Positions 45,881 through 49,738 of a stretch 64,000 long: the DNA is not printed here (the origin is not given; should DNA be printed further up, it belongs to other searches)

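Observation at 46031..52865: Translationally coupled four-gene operon of unknown function built around a degenerate HSP70-like protein: candidate undescribed system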

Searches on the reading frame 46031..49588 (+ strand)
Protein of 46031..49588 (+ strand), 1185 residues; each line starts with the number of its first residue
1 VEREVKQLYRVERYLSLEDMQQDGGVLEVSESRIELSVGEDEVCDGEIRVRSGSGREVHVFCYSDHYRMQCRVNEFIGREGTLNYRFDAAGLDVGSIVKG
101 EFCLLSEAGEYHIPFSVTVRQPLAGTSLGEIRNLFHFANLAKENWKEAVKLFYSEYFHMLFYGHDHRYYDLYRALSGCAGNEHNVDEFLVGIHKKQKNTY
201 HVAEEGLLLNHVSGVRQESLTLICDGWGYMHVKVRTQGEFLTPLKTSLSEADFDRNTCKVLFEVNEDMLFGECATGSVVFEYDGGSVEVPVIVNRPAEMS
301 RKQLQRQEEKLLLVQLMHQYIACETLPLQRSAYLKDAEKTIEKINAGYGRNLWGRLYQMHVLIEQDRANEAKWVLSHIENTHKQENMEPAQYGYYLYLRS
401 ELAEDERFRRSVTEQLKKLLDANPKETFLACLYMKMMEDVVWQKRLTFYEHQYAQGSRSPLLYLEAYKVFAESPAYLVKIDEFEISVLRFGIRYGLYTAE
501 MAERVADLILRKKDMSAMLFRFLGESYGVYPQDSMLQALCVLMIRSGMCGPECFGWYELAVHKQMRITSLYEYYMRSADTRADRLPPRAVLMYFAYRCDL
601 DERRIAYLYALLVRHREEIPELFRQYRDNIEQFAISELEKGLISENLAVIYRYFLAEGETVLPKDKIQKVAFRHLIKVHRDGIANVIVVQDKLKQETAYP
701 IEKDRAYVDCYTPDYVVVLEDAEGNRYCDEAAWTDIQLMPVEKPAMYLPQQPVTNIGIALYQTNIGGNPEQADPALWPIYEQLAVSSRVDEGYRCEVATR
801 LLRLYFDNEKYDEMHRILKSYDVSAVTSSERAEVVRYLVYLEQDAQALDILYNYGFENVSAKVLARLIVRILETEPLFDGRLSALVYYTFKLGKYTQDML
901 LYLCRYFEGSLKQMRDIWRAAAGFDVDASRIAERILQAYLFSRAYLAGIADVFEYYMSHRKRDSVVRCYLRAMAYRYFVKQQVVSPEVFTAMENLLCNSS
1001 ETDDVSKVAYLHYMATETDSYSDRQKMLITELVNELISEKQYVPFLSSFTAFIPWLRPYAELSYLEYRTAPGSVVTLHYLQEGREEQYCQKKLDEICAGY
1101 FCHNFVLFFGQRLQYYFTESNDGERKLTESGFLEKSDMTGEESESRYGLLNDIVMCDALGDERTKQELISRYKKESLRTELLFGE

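Call 4: search_protein_families(library=pfam, proteins=[window:46031-49588:+], max_evalue=0.01)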
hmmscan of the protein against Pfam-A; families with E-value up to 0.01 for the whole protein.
window:46031-49588:+ (1185 aa): 2 families
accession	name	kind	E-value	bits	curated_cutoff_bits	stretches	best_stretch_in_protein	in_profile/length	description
PF18984.5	DUF5717_N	-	1.9e-234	780.8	25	1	19-874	12-871/875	Family of unknown function (DUF5717)N-terminal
PF18983.5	DUF5717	-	1.4e-79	267.9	25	1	879-1183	1-306/306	Family of unknown function (DUF5717)C-terminal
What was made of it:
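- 46031..49588 (+): Gene A, the DUF5717 scaffold protein. It is 1185 aa from GTG 46031, and more likely 1178 aa from TTG 46052. Pfam DUF5717_N E 2e-234 and DUF5717 E 1e-79 (call 4).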

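Call 5: search_protein_families(library=ncbifam, proteins=[window:46031-49588:+], max_evalue=0.01)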
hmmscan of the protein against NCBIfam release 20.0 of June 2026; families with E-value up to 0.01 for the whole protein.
window:46031-49588:+ (1185 aa): 0 families

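Call 7: search_protein_families(library=padloc, proteins=[window:46031-49588:+], max_evalue=0.1)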
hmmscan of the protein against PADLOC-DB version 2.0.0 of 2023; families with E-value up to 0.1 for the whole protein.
window:46031-49588:+ (1185 aa): 0 families

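Call 21: find_homologous_proteins(query=window:46031-49588:+)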
Query window:46031-49588:+ (1185 aa): 270 proteins with E <= 0.001 among 7350 candidates; the best 120 are listed.
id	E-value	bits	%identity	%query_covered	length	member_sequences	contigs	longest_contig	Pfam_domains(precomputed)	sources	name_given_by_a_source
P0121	0.0e+0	2699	100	99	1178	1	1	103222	PF18984.6,PF18983.6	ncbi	-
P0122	0.0e+0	2056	75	99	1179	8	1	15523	PF18984.6,PF18983.6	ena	-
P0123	0.0e+0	2043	75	99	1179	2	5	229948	PF18984.6,PF18983.6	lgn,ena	-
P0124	0.0e+0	1694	63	99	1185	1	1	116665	PF18984.6,PF18983.6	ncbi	-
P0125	0.0e+0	1649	62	100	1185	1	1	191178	PF18984.6,PF18983.6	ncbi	-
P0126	0.0e+0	1643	62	100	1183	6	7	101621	PF18984.6,PF18983.6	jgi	-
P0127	0.0e+0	1624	60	99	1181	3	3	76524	PF18984.6,PF18983.6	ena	-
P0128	0.0e+0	1612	60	100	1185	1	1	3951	PF18984.6,PF18983.6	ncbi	-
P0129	0.0e+0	1581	59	100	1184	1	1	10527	PF18984.6,PF18983.6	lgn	-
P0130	0.0e+0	1576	60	98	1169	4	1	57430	PF18984.6,PF18983.6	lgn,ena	-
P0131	0.0e+0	1574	58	100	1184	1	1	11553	PF18984.6,PF18983.6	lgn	-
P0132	0.0e+0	1573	59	100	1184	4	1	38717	PF18984.6,PF18983.6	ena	-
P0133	0.0e+0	1565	58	100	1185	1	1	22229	PF18984.6,PF18983.6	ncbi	-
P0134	0.0e+0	1559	59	98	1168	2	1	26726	PF18984.6,PF18983.6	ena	-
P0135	0.0e+0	1556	59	100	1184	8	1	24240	PF18984.6,PF18983.6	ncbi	-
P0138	0.0e+0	1504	56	99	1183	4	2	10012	PF18984.6,PF18983.6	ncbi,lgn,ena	-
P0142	0.0e+0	1095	45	99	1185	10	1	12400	PF18984.6,PF18983.6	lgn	-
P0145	0.0e+0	1070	44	99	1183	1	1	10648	PF18984.6,PF18983.6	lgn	-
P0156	4.4e-202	692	33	98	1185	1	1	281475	PF18984.6,PF18983.6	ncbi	-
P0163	7.1e-200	685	33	99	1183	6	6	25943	PF18984.6,PF18983.6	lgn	-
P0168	1.7e-198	680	33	98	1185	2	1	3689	PF18984.6,PF18983.6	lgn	-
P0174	4.6e-197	675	33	98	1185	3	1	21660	PF18984.6,PF18983.6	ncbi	-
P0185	1.8e-195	670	32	98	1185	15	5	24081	PF18984.6,PF18983.6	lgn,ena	-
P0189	9.5e-194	664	32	98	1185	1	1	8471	PF18984.6,PF18983.6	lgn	-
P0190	2.2e-193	663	32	98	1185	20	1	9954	PF18984.6,PF18983.6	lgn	-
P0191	5.8e-193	662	32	99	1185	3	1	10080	PF18984.6,PF18983.6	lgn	-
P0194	8.4e-192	658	32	98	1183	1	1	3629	PF18984.6,PF18983.6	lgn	-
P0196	1.5e-191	657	32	98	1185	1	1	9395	PF18984.6,PF18983.6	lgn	-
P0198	2.0e-191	657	31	98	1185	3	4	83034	PF18984.6,PF18983.6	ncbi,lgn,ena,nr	ncbi:MAG: hypothetical protein IJN92_03260 [Lachnospiraceae bacterium]|nr:hypothetical protein [Lach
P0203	1.2e-189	651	31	97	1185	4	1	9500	PF18984.6,PF18983.6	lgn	-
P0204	1.4e-189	651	32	98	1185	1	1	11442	PF18984.6,PF18983.6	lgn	-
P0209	8.7e-188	645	31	98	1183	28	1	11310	PF18984.6,PF18983.6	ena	-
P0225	2.6e-185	636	32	98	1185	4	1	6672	PF18984.6,PF18983.6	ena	-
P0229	5.0e-184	632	32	98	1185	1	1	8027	PF18984.6,PF18983.6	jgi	-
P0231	1.2e-183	631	31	98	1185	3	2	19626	PF18984.6,PF18983.6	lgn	-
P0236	1.1e-181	624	31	99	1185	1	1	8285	PF18984.6,PF18983.6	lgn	-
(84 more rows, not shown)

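Call 24: search_solved_structures(query=A2, max_evalue=10)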
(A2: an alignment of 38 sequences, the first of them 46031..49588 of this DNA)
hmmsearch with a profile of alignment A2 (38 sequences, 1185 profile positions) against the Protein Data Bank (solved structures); distinct sequences matched with E-value up to 10: 0.

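Call 39: predict_structure(alignment_id=A2)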
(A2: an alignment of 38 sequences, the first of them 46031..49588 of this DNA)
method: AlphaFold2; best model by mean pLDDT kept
length: 1185 residues; sequences in the alignment: 38
mean_pLDDT: 86.5   pTM: 0.59
mean pLDDT of the five models: 86.5, 85.8, 84.1, 83.6, 83.6
residues with pLDDT >= 90: 551; 70-90: 558; 50-70: 58; < 50: 18
segments of 3 or more residues with pLDDT < 50: 1-7, 297-300, 1139-1143
pLDDT, mean of each block of 10 residues (from residue 1): 43 66 72 91 92 86 92 88 93 92 90 93 84 91 93 90 87 93 95 92 89 83 92 90 92 91 84 83 88 64 66 86 84 89 74 87 87 83 74 89 82 89 84 84 90 86 91 91 93 90 93 91 92 93 92 91 92 91 88 88 92 91 91 91 91 79 80 92 93 93 91 92 91 91 70 76 87 88 91 91 92 91 89 94 93 93 94 80 93 93 91 94 91 91 86 88 84 86 85 82 84 88 90 88 88 85 86 87 70 86 84 87 80 68 66 81 85 80 63
secondary structure, 60 per line:
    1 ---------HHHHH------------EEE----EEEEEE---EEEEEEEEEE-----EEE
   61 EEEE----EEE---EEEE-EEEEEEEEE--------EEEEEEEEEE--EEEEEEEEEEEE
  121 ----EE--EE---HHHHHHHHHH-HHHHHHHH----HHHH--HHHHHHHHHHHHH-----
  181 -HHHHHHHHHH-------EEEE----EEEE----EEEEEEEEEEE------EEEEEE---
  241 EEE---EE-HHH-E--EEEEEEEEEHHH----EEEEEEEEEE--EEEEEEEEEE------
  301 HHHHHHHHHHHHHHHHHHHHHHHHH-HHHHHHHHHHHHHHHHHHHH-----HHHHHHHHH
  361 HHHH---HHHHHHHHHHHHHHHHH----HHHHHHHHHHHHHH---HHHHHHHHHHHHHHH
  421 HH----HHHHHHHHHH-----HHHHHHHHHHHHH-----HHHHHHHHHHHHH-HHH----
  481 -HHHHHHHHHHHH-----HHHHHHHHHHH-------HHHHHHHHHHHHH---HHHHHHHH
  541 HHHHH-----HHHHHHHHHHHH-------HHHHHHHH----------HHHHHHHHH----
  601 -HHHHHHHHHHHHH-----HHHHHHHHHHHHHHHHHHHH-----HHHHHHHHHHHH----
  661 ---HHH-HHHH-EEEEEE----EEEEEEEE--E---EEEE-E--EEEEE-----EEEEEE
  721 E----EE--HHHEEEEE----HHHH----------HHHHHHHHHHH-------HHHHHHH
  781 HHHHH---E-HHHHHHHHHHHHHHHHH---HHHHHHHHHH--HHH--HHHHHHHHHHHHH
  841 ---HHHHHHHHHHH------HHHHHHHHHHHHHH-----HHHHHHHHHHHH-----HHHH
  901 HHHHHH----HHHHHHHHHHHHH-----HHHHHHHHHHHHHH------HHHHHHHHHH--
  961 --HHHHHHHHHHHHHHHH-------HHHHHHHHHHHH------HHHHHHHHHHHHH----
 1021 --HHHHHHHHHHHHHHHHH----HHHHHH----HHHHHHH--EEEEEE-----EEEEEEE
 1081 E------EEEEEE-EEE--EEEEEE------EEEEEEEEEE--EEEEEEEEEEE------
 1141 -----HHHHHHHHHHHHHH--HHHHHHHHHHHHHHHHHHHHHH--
elements in order (helices of 4 or more, strands of 3 or more residues): H10-14 E27-29 E34-39 E43-52 E58-64 E69-71 E75-78 E80-88 E97-106 E109-120 H134-143 H145-152 H157-160 H163-175 H182-191 E199-202 E207-210 E215-225 E232-237 E241-243 E257-265 E273-282 E285-294 H301-325 H327-346 H352-364 H368-384 H389-402 H406-422 H427-436 H442-454 H460-472 H482-493 H499-509 H517-529 H533-545 H551-562 H570-577 H588-596 H602-614 H620-639 H645-656 H668-671 E673-678 E683-690 E697-700 E705-709 E715-721 E733-737 H742-745 H756-766 H774-785 H791-807 H811-820 H828-840 H844-854 H861-874 H880-891 H897-906 H911-923 H929-942 H949-958 H963-978 H986-997 H1004-1016 H1023-1039 H1044-1049 H1054-1060 E1063-1068 E1074-1081 E1088-1093 E1095-1097 E1100-1105 E1112-1121 E1124-1134 H1146-1159 H1162-1183
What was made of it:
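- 46031..49588 (+): AF2 model mean pLDDT 86.5 (call 39).
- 46109..46912 (+): A N-terminal module: Ig/ASH-like beta-sandwich (aa 27-120), helical insert (aa 134-191) and a second beta-sandwich (aa 199-294). The helical insert holds the most conserved patch of the protein, G129 to Y153 (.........). Secondary structure of the model (call 39).
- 46931..48043 (+): A alpha-solenoid 1 (aa 301-671), TPR-like helical repeats. Call 39.
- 49217..49579 (+): A beta-sandwich 4 (aa 1063-1134) and C-terminal helical hairpin (aa 1146-1183). This region corresponds to Pfam DUF5717 (C-terminal family). Calls 4 and 39.
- On CoCoNuT / McrBC systems: The model of A has no alpha/beta P-loop domain (call 39).
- Closest known: CoCoNuT type III CnuD / CnuCD. 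Different: There is no McrB GTPase, DUF2357, nuclease, CSD or helicase here (calls 4, 39).
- There is no McrB GTPase, DUF2357, nuclease or any other effector domain (calls 4, 39).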
